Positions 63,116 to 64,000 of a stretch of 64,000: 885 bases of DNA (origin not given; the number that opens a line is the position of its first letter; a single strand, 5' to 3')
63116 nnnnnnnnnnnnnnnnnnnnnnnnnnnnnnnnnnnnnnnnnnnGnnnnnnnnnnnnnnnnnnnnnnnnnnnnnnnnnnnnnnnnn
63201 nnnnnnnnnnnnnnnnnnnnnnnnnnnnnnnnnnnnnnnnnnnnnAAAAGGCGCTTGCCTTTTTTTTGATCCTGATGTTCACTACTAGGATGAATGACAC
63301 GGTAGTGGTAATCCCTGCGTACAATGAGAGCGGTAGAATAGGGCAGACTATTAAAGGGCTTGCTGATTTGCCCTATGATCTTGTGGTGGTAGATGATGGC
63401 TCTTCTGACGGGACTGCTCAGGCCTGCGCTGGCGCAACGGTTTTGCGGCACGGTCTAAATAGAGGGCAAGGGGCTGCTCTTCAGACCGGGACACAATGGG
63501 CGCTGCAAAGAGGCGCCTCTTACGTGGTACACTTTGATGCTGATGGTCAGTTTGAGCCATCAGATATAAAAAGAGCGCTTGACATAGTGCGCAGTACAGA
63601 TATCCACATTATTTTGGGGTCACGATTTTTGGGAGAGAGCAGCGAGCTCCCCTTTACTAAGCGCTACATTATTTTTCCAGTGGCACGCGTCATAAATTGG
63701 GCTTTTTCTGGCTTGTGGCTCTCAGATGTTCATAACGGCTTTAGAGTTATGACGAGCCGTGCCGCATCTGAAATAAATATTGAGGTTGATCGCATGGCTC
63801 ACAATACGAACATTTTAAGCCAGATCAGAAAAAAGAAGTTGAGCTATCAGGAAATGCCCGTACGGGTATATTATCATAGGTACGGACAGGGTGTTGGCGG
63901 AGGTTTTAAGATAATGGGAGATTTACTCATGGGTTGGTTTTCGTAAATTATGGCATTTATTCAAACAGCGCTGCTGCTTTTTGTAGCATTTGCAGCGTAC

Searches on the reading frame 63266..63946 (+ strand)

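Call 54: search_protein_families(library=pfam, proteins=[window:63266-63946:+], max_evalue=0.0001)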
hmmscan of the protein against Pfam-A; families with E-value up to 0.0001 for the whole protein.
window:63266-63946:+ (226 aa): 1 family
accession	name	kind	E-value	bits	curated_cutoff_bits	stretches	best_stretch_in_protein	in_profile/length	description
PF00535.33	Glycos_transf_2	-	3.8e-23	82.7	23.3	1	14-167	2-164/168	Glycosyl transferase family 2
